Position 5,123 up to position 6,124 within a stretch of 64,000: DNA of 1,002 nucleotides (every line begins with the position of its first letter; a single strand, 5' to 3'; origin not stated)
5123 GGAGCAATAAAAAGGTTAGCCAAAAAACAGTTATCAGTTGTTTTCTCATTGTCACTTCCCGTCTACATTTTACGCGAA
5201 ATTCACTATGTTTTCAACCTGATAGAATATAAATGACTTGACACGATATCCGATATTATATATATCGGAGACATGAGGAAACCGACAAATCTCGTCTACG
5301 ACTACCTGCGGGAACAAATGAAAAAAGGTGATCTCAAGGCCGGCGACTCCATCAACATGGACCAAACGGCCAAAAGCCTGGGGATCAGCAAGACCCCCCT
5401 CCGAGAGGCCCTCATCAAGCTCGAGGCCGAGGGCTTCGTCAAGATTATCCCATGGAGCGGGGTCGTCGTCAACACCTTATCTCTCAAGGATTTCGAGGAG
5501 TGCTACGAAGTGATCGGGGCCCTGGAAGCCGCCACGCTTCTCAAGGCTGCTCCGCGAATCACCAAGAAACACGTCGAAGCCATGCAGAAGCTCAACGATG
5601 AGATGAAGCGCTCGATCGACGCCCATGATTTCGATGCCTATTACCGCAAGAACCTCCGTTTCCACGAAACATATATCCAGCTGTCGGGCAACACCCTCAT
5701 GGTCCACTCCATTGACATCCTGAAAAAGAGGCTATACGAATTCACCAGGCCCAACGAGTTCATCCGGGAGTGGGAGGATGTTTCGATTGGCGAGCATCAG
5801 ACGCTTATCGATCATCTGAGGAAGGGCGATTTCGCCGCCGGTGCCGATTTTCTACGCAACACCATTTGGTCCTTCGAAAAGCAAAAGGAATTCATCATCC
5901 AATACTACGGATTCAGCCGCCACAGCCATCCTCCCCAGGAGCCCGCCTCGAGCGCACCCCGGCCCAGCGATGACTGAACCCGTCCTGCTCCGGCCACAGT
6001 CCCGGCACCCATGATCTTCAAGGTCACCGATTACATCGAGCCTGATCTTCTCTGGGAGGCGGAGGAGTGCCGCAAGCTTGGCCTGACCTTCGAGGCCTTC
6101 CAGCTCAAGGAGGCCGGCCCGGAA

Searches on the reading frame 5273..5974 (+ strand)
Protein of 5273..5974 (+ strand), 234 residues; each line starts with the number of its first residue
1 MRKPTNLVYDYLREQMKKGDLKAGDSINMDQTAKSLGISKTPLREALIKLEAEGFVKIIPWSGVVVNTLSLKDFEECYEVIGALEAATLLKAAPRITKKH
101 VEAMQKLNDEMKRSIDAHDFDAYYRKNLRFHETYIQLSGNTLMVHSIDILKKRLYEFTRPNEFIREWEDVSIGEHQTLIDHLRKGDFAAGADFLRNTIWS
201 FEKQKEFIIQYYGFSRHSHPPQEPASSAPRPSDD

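Call 13: search_protein_families(library=pfam, proteins=[window:5273-5974:+], max_evalue=0.01)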
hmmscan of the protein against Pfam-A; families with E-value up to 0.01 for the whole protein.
window:5273-5974:+ (234 aa): 3 families
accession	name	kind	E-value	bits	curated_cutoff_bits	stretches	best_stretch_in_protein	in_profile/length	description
PF07729.17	FCD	-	1.7e-21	77.4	24.3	1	76-196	1-121/125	FCD domain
PF00392.27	GntR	-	8.9e-13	48.1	27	1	7-66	4-64/64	Bacterial regulatory proteins, gntR family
PF13412.12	HTH_24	-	0.0048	16.9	21.9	0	26-57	17-48/48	Winged helix-turn-helix DNA-binding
